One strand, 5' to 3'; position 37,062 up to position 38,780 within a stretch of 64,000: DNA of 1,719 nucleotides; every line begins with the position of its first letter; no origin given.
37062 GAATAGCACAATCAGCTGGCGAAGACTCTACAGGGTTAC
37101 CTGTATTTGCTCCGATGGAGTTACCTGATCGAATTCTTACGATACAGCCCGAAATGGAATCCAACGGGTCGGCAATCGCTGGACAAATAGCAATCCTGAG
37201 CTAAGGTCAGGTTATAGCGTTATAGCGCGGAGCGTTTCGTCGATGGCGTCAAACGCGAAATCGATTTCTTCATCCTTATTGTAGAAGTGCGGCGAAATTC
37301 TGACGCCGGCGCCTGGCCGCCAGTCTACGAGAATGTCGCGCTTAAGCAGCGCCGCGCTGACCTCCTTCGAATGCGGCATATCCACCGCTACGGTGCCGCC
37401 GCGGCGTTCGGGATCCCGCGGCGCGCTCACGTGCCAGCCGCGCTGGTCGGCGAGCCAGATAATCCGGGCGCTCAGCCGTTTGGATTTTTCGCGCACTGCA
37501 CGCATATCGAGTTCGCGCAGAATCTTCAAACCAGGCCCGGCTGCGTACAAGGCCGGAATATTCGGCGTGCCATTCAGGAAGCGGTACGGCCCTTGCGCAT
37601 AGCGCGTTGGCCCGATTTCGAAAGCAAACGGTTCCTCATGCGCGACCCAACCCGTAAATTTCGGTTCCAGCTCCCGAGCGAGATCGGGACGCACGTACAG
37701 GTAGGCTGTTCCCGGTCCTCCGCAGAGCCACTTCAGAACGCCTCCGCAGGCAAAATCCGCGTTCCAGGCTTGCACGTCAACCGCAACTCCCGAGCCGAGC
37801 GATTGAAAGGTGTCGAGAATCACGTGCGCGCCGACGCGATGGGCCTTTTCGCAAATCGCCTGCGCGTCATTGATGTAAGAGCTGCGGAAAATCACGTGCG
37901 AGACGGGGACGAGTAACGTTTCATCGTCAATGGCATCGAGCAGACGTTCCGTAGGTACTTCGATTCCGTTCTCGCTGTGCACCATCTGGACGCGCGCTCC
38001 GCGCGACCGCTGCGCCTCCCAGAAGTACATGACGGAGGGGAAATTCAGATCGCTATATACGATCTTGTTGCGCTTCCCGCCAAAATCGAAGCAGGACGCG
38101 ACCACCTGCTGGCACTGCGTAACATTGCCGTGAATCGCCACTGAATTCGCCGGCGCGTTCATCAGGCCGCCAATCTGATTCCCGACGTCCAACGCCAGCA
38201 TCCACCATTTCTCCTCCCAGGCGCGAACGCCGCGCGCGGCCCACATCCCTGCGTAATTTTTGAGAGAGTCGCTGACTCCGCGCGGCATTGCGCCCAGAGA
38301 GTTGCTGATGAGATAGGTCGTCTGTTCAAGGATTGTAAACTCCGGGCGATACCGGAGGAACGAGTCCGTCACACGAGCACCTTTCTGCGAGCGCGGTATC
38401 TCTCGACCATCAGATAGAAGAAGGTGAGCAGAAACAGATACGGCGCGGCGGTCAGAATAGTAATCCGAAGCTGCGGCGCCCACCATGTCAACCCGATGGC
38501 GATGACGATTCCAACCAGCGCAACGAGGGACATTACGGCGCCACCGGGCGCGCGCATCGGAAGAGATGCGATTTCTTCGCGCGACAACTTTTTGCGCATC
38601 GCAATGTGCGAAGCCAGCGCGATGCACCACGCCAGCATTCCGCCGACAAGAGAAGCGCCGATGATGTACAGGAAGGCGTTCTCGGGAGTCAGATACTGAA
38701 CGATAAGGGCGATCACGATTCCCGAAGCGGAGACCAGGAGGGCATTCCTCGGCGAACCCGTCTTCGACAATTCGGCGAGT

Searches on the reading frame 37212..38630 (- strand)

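Call 6: search_protein_families(library=pfam, proteins=[window:37212-38630:-], max_evalue=0.001)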
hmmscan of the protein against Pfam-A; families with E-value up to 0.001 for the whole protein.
window:37212-38630:- (472 aa): 2 families
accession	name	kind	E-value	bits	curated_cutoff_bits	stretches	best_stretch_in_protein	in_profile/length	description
PF00266.25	Aminotran_5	-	1.4e-30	107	21.5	1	106-436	2-336/371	Aminotransferase class-V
PF22580.2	KYNU_C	-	1.5e-13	51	27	1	379-461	1-88/90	Kynureninase C-terminal domain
